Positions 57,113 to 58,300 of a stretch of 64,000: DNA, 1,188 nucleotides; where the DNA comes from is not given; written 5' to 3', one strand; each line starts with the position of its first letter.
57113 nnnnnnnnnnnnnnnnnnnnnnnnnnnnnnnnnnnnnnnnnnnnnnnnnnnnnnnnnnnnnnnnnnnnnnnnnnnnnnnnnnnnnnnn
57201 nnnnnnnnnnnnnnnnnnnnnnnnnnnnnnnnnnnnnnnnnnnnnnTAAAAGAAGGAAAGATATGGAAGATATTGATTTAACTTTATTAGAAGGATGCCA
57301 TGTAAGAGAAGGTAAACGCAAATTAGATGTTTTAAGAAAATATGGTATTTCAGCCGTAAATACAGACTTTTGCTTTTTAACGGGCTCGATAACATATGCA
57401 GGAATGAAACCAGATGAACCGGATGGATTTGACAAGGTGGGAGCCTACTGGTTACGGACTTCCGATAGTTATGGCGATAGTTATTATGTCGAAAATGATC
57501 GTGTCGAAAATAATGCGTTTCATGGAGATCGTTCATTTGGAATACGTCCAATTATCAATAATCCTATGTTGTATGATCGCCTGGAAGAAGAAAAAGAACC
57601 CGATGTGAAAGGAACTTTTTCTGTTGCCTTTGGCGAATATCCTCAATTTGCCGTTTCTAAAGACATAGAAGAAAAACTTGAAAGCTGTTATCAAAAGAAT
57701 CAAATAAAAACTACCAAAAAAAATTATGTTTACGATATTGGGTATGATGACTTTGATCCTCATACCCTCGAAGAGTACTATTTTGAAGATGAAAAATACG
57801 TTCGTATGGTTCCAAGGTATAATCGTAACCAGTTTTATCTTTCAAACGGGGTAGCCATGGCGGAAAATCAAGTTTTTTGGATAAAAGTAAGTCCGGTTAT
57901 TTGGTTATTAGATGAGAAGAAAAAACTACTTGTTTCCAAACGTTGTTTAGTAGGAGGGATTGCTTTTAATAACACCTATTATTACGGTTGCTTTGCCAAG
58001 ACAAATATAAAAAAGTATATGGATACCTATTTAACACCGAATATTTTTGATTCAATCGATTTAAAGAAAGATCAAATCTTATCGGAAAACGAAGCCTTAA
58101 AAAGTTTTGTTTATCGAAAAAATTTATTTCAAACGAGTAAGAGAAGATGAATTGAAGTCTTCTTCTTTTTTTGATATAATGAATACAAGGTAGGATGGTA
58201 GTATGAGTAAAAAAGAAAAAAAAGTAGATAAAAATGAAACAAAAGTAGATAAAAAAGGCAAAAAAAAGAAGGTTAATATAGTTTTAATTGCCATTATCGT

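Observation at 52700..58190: Tandem array of six divergent paralogs of an unrecognised ~295-aa protein family directly downstream of rplQ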

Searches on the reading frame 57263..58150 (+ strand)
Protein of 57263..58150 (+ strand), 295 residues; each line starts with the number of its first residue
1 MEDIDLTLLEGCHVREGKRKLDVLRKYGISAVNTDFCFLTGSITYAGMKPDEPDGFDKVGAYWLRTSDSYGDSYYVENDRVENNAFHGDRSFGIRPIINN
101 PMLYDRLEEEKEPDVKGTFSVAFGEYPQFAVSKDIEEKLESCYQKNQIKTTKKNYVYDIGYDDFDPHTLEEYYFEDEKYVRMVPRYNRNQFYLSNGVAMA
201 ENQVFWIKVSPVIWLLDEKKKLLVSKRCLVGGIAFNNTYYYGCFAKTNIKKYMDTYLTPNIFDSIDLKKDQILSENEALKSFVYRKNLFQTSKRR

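Call 4: search_protein_families(library=pfam, proteins=[window:57263-58147:+], max_evalue=1)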
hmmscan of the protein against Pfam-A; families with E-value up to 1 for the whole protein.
window:57263-58147:+ (295 aa): 4 families
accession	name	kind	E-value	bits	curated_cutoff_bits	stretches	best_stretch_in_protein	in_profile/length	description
PF01523.21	PmbA_TldD_1st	-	0.0046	17.5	20.9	1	67-99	6-37/65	PmbA/TldA metallopeptidase domain 1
PF11411.13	DNA_ligase_IV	-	0.023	15.2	22.1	1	67-79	9-21/34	DNA ligase IV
PF04741.18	InvH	-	0.089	13.8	27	1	122-154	39-71/81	InvH outer membrane lipoprotein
PF11337.13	DUF3139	-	0.52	11.3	27.3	0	126-158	30-63/83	Protein of unknown function (DUF3139)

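Call 5: search_protein_families(library=ncbifam, proteins=[window:57263-58147:+], max_evalue=1)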
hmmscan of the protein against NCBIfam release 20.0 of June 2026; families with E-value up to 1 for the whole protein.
window:57263-58147:+ (295 aa): 1 family
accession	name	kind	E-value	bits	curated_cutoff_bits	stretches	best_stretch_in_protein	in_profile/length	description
NF011870.0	PRK15341.1-3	equivalog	0.13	12.3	305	1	75-154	53-130/147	SPI-1 type III secretion system invasion lipoprotein InvH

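Call 7: search_protein_families(library=phrogs, proteins=[window:57263-58147:+], max_evalue=1)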
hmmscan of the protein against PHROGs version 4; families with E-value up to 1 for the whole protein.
window:57263-58147:+ (295 aa): 1 family
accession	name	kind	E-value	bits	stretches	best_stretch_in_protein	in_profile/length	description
phrog_11654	-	unknown function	0.063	14.6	1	56-78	36-58/66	-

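Call 8: search_protein_families(library=padloc, proteins=[window:57263-58147:+], max_evalue=1)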
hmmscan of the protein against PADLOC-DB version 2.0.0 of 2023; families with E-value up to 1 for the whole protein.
window:57263-58147:+ (295 aa): 0 families

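Call 21: predict_structure(alignment_id=A2)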
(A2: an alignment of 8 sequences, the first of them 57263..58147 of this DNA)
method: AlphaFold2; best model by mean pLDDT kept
length: 295 residues; sequences in the alignment: 8
mean_pLDDT: 80.3   pTM: 0.80
mean pLDDT of the five models: 80.3, 78.0, 76.1, 72.5, 70.5
residues with pLDDT >= 90: 114; 70-90: 111; 50-70: 42; < 50: 28
segments of 3 or more residues with pLDDT < 50: 47-56, 265-273, 288-291
pLDDT, mean of each block of 10 residues (from residue 1): 80 88 87 90 61 50 80 80 68 91 89 84 95 95 95 88 84 95 77 83 93 93 94 73 79 92 58 51 53 47
secondary structure, 60 per line:
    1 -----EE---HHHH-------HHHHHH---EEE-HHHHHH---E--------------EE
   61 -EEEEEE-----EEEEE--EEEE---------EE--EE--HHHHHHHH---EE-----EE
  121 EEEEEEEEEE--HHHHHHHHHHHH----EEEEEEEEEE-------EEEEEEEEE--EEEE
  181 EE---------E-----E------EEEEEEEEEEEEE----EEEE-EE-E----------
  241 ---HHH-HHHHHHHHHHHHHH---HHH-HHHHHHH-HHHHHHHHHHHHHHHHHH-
elements in order: H11-14 H22-27 E31-33 H35-40 E62-67 E73-77 E80-83 H101-108 E119-130 H133-144 E149-158 E166-174 E177-182 E205-217 E222-225 H248-261 H269-275 H277-294

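Call 35: search_protein_families(library=pfam, alignment_id=A3, max_evalue=0.01)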
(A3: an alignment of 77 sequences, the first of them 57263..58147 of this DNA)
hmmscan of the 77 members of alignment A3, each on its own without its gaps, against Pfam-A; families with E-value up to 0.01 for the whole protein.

A. member 1, window:57263-58147:+ (295 aa): 1 family
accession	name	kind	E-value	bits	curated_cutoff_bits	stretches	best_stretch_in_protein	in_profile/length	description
PF01523.21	PmbA_TldD_1st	-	0.0046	17.5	20.9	1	67-99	6-37/65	PmbA/TldA metallopeptidase domain 1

B. families by the number of members that match (of 77 scanned): 5 families
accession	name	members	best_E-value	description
PF19789.6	DUF6273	4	0.00029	Domain of unknown function (DUF6273)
PF11148.14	DUF2922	1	0.0026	Protein of unknown function (DUF2922)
PF01523.21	PmbA_TldD_1st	1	0.0046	PmbA/TldA metallopeptidase domain 1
PF10666.15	Phage_TAC_8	1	0.006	Phage tail assembly chaperone protein Gp14 ()A118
PF00971.23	EIAV_GP90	1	0.006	EIAV coat protein, gp90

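Call 36: find_homologous_proteins(query=A3, max_evalue=1e-10)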
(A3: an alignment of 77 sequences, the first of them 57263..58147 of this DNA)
Query A3 (77 sequences) (295 aa, profile of the alignment): 126 proteins with E <= 1e-10 among 5298 candidates; the best 120 are listed.
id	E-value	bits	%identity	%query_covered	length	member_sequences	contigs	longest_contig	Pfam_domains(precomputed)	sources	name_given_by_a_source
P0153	1.5e-109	384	32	94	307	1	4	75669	-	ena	-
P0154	5.6e-106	372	33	96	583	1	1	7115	-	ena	-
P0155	5.1e-104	366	31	84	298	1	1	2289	-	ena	-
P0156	8.7e-104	365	29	84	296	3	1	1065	-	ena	-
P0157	1.2e-103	365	32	89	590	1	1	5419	-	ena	-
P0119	1.3e-103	364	34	85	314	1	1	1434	-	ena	-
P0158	3.7e-103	363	33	88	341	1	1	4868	-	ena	-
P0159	6.9e-103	362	35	87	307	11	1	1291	-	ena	-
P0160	2.3e-102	360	29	95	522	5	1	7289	-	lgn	-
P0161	6.0e-102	359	29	84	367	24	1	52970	-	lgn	-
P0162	4.4e-101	356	30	89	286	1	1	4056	-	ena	-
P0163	9.3e-101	355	29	88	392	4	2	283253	-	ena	-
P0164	2.3e-100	354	31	89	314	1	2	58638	-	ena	-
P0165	3.1e-100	353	30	88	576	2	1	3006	-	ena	-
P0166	4.4e-99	350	31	96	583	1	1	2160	-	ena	-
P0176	3.7e-97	343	32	88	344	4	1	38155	PF19789.7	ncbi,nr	ncbi:MAG: hypothetical protein IKD77_03000, partial [Bacilli bacterium]|nr:hypothetical protein [Bac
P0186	7.3e-93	329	31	87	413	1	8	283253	-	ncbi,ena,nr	ncbi:MAG: hypothetical protein IKF82_03785 [Bacilli bacterium]|nr:hypothetical protein [Bacilli bact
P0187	1.5e-92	328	32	88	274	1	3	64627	-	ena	-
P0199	2.7e-83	298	28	94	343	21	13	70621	-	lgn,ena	-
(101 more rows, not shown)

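Call 38: find_encoding_contigs(protein=P0186, flank=8000, max_places=2)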
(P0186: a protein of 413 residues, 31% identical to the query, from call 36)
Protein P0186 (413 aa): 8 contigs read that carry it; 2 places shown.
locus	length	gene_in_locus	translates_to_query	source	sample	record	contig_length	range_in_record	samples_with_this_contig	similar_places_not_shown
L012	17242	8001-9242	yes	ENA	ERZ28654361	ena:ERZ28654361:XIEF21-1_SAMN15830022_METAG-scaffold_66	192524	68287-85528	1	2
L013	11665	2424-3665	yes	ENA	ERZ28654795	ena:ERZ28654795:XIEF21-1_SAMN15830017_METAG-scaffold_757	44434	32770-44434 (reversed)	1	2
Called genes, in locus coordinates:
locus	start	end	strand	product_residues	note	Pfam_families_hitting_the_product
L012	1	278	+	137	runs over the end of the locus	PF01029:NusB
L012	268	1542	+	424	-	PF13742:tRNA_anti_2, PF01336:tRNA_anti-codon, PF02601:Exonuc_VII_L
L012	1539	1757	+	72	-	PF02609:Exonuc_VII_S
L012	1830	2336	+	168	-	PF07963:N_methyl (weak)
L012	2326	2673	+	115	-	-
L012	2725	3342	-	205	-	PF01726:LexA_DNA_bind, PF00717:Peptidase_S24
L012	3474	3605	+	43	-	-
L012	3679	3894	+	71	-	PF03672:UPF0154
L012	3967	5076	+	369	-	PF01702:TGT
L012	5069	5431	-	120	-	PF12670:DUF3792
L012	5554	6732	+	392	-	-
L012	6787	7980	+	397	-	-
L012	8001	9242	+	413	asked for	-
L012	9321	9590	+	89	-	-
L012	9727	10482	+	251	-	-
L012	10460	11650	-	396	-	PF01943:Polysacc_synt, PF01554:MatE (weak)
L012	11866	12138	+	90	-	PF13797:Post_transc_reg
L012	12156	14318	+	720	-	PF13328:HD_4, PF01966:HD, PF04607:RelA_SpoT, PF02824:TGS, PF19296:RelA_AH, PF28438:RelA_RIS, PF13291:ACT_4 (weak)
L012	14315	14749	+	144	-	PF02580:Tyr_Deacylase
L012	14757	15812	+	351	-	PF01594:AI-2E_transport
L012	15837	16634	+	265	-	PF03419:Peptidase_U4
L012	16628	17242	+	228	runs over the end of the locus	PF04542:Sigma70_r2, PF04545:Sigma70_r4, PF01381:HTH_3 (weak)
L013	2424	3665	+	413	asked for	-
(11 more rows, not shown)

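Call 39: find_encoding_contigs(protein=P0153, flank=8000, max_places=2)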
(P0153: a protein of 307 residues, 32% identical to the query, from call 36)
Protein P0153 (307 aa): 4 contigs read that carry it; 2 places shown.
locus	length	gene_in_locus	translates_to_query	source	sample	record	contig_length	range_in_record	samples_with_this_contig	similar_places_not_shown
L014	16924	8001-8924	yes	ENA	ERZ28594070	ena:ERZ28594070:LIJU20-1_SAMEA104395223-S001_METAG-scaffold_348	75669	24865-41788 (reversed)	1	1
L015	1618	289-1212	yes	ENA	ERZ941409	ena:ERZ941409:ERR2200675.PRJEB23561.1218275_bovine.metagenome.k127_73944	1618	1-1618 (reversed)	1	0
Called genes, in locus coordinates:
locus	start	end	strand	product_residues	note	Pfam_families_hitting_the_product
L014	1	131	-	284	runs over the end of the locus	-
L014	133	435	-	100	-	PF12643:MazG-like (weak)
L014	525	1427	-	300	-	PF00126:HTH_1, PF03466:LysR_substrate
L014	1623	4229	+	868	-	-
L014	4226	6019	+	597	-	PF00004:AAA (weak), PF07724:AAA_2 (weak), PF07728:AAA_5, PF13401:AAA_22 (weak)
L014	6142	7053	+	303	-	-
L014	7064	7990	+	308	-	-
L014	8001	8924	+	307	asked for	-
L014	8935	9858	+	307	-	-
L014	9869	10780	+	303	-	-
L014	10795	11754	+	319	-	-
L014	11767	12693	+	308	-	-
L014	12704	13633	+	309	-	-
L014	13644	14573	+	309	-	-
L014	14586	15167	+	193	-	PF12796:Ank_2, PF13606:Ank_3 (faint), PF13637:Ank_4 (weak), PF12796:Ank_2, PF13857:Ank_5 (weak), PF00023:Ank (weak)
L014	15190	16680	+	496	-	PF12796:Ank_2, PF13606:Ank_3 (faint), PF00023:Ank (weak), PF13637:Ank_4 (weak), PF13857:Ank_5, PF12796:Ank_2, PF13637:Ank_4, PF00023:Ank (weak)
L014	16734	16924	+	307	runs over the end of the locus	-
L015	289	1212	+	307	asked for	-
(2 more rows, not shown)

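Call 48: fold_search(model_id=the predicted structure, library=viral)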
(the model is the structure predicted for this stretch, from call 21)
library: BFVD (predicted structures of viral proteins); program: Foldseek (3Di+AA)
matches with E <= 10: 466; with E <= 0.001: 0
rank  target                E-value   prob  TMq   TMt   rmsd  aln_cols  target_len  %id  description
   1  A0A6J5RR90            7.9e-02  0.09  0.12  0.17  21.6       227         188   10  Lipoprotein [uncultured Caudovirales phage]
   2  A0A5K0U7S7            3.4e-01  0.04  0.08  0.06  14.5       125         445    6  Putative mitochondrial chaperone BCS1-B [Yasminevirus sp. GU-2018]
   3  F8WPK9                4.2e-01  0.18  0.13  0.23  11.2       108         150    9  (no name in the UniProt tables at hand)
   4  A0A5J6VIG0            5.3e-01  0.06  0.11  0.12  19.3       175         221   10  DUF3592 domain-containing protein [Megaviridae environmental sample]
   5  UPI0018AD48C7         5.6e-01  0.28  0.15  0.38   7.1        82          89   12  (no name look-up for this kind of identifier)
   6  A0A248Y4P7            5.6e-01  0.01  0.11  0.11  17.8       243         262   10  Outer capsid protein (Fragment) [Human astrovirus-1]
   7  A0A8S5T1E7            5.9e-01  0.06  0.12  0.10  15.3       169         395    9  ATPase [Myoviridae sp. ctWb16]
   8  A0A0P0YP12            5.9e-01  0.02  0.10  0.06  15.7       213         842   11  (no name in the UniProt tables at hand)
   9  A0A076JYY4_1          5.9e-01  0.01  0.08  0.05  24.5       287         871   11  Polyprotein [Fesavirus 1]
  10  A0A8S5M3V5            5.9e-01  0.01  0.09  0.06  22.6       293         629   10  Uncharacterized protein [Siphoviridae sp. ct3b712]
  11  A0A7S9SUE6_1          6.6e-01  0.06  0.13  0.06  17.7       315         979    7  Uncharacterized protein [Virus NIOZ-UU157]
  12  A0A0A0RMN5            6.6e-01  0.04  0.12  0.16  19.7       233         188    8  (no name in the UniProt tables at hand)
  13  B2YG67                6.6e-01  0.04  0.12  0.07  14.5       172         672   10  Uncharacterized protein [Musca hytrovirus(isolate Musca domestica/United States/Boucias/-)]
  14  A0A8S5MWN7            6.9e-01  0.01  0.08  0.07  23.3       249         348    8  Virion structural protein [Myoviridae sp. ct3wi9]
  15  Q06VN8                7.3e-01  0.03  0.13  0.06  15.2       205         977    9  Structural protein ORF43 [Trichoplusia ni ascovirus 2c]
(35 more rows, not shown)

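Call 49: fold_search(model_id=the predicted structure, library=pdb)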
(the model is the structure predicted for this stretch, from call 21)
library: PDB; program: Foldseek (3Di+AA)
matches with E <= 10: 359; with E <= 0.001: 0
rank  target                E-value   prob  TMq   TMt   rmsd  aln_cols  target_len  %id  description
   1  2ec5_A                2.8e-01  0.13  0.14  0.07  12.2       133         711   10  Crystal structures reveal a thiol-protease like catalytic triad in the C-terminal region of Pasteurella multocida toxi (released 2007-03-06)
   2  1i4e_A                4.3e-01  0.02  0.10  0.10  18.1       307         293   12  CRYSTAL STRUCTURE OF THE CASPASE-8/P35 COMPLEX (released 2001-03-28)
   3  6e8a_B                4.8e-01  0.04  0.07  0.12  14.8       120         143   10  Crystal structure of DcrB from Salmonella enterica at 1.92 Angstroms resolution (released 2018-10-31)
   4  2nmu                  5.4e-01  0.03  0.10  0.11  13.6       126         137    9  Crystal structure of the hypothetical protein from Salmonella typhimurium LT2. Northeast Structural Genomics Consortium  (released 2006-11-07)
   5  2ebf_X                5.7e-01  0.07  0.12  0.06  12.2       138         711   12  Crystal structures reveal a thiol-protease like catalytic triad in the C-terminal region of Pasteurella multocida toxi (released 2007-03-06)
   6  5igh                  6.0e-01  0.18  0.13  0.13  10.7       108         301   10  Macrolide 2'-phosphotransferase type I (released 2017-04-26)
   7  6e8a_A                6.0e-01  0.03  0.08  0.12  14.4       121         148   11  Crystal structure of DcrB from Salmonella enterica at 1.92 Angstroms resolution (released 2018-10-31)
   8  2hx0                  6.3e-01  0.04  0.09  0.15  13.8       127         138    8  Three-dimensional structure of the hypothetical protein from Salmonella cholerae-suis (aka Salmonella enterica) at the r (released 2006-09-19)
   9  8ufo_C                6.3e-01  0.01  0.10  0.11  19.9       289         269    7  Crystal Structure of Gastrointestinal HAstV VA1 capsid spike domain at 1.46 A resolution (released 2024-02-14)
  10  2iab_B                7.1e-01  0.10  0.12  0.20  14.1       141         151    8  Crystal structure of a protein with FMN-binding split barrel fold (NP_828636.1) from Streptomyces avermitilis at 2.00  (released 2006-09-19)
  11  1p35_C                8.8e-01  0.02  0.08  0.08  17.9       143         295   14  CRYSTAL STRUCTURE OF BACULOVIRUS P35 (released 1999-06-01)
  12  2ebh_X                9.9e-01  0.09  0.15  0.07  11.9       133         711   12  Crystal structures reveal a thiol-protease like catalytic triad in the C-terminal region of Pasteurella multocida toxi (released 2007-03-06)
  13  2iab_A                9.9e-01  0.08  0.12  0.20  14.3       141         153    8  Crystal structure of a protein with FMN-binding split barrel fold (NP_828636.1) from Streptomyces avermitilis at 2.00  (released 2006-09-19)
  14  5ol7                  9.9e-01  0.03  0.09  0.14  13.5       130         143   12  Crystal structure of an inactivated Npu SICLOPPS intein with CFAHPQ extein (released 2017-09-27)
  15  4g2b_B                1.0e+00  0.11  0.15  0.23  17.0       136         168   12  Structure of the Catalytic Domain of the Salmonella Virulence Factor SseI (released 2012-11-28)
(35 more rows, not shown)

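Call 50: search_solved_structures(query=A3, max_evalue=10, show_alignments=4)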
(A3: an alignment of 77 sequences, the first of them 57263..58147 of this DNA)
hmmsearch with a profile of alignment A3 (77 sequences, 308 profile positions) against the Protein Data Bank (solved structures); distinct sequences matched with E-value up to 10: 5.
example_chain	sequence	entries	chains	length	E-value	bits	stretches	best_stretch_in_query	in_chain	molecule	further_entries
3oyo_A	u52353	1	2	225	0.00041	22.7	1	170-206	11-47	hemopexin fold protein CP4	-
6ix1_A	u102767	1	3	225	0.0084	18.4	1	170-206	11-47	2S Albumin protein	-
6xfj_A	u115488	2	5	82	0.084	15.2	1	100-158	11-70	Type 3 secretion system pilotin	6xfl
9k47_A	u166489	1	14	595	0.25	13.6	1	28-110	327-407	glomalin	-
6xfk_A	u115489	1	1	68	0.5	12.6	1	109-158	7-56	Type 3 secretion system pilotin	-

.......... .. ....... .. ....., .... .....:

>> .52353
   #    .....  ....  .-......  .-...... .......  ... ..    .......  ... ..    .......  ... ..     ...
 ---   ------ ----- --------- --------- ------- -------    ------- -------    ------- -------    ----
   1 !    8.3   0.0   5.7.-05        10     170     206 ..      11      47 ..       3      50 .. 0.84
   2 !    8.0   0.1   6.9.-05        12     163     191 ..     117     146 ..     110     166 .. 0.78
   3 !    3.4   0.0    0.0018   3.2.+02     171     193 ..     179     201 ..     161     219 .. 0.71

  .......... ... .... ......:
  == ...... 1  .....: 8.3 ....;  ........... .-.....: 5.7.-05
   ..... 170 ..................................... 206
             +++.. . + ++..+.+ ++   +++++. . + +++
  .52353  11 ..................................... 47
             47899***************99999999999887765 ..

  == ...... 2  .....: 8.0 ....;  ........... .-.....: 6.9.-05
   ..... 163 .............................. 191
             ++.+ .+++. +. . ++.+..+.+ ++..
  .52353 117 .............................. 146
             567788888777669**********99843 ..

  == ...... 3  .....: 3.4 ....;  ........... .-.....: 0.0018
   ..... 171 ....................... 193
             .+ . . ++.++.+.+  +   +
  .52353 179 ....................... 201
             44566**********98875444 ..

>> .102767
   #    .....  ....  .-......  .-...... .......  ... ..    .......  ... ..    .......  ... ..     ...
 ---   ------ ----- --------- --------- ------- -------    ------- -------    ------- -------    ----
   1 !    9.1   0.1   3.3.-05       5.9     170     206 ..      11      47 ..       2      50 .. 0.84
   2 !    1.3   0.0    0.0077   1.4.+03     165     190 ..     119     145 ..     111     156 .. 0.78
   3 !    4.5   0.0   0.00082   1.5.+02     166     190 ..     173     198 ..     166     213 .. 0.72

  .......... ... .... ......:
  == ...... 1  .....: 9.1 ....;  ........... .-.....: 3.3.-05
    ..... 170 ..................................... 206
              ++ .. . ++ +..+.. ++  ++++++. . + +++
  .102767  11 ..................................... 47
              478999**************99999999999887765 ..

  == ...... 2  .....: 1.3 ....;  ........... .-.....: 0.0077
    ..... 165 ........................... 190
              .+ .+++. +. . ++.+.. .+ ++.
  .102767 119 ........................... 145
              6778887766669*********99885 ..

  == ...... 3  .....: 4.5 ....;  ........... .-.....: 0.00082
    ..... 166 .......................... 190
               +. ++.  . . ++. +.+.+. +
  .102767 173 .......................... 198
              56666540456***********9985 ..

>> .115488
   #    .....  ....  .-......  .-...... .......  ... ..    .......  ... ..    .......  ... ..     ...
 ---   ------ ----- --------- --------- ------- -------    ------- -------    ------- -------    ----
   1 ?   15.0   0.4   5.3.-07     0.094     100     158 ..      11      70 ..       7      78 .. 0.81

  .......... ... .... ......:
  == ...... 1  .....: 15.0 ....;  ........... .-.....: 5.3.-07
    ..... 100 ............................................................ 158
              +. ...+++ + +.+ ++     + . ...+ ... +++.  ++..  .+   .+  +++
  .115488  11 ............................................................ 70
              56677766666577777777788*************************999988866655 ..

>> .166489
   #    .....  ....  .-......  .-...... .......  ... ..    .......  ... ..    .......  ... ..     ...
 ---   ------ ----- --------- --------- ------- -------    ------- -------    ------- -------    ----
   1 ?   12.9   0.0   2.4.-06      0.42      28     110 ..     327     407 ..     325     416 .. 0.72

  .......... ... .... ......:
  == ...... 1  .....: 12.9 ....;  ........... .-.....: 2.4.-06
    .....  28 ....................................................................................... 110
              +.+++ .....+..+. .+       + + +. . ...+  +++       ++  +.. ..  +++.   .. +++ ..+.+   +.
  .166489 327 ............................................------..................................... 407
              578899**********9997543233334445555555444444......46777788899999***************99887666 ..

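Call 52: search_protein_families(library=pfam, proteins=[P0176], max_evalue=1)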
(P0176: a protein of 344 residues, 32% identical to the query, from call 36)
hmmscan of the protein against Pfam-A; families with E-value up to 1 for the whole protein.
P0176 (344 aa): 2 families
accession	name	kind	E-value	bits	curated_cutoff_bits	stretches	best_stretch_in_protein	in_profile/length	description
PF19789.6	DUF6273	-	1e-06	29.1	23.5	2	2-97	82-168/172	Domain of unknown function (DUF6273)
PF12775.13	AAA_7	-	0.035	14.1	25.8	0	299-339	24-64/181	P-loop containing dynein motor region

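Call 54: find_encoding_contigs(protein=window:57263-58150:+, flank=3000, max_places=4)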
Protein window:57263-58150:+ (295 aa): no gene with exactly this product is on record in the collection.

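Call 60: search_protein_families(library=pfam, proteins=[L014:1623-4226:+, L014:4226-6016:+, L012:5554-6729:+, L012:9727-10479:+], max_evalue=0.001)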
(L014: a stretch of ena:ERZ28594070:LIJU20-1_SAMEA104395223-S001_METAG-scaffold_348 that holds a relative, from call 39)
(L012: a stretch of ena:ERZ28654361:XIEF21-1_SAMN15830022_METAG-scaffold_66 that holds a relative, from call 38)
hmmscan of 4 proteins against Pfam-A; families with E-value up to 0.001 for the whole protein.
L014:1623-4226:+ (868 aa): 0 families

L014:4226-6016:+ (597 aa): 4 families
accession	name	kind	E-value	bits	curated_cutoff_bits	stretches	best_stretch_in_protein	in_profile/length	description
PF07728.20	AAA_5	-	4.1e-11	43.5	22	1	47-192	2-138/139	AAA domain (dynein-related subfamily)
PF13401.12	AAA_22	-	7.7e-07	29.9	27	1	47-150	8-105/130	AAA domain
PF07724.20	AAA_2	-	1.1e-06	29.2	27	1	44-159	3-109/166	AAA domain (Cdc48 subfamily)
PF00004.35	AAA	-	2.8e-06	28.2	21.2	1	47-190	1-119/131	ATPase family associated with various cellular activities (AAA)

L012:5554-6729:+ (392 aa): 0 families

L012:9727-10479:+ (251 aa): 0 families

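Call 61: find_related_loci(query=A3, collection=viral_contigs, flank=8000)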
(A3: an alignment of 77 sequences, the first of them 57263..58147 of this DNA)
Query A3 (295 aa) in viral_contigs; peptide patterns used: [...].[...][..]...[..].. (x = any residue, [..] = any of these).
15 stretches matched a pattern, but none encodes a relative of the query by tblastn (E <= 1e-3).

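Call 78: search_protein_families(library=padloc, proteins=[L014:1623-4226:+, L014:4226-6016:+], max_evalue=0.01)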
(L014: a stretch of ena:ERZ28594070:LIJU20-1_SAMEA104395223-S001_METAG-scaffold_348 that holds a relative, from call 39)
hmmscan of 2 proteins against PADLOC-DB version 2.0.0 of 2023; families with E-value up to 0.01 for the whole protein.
L014:1623-4226:+ (868 aa): 0 families

L014:4226-6016:+ (597 aa): 1 family
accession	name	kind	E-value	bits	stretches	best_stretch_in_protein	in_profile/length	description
PDLC04606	PDC-M37B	-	4e-05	20.9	1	118-158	237-277/390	-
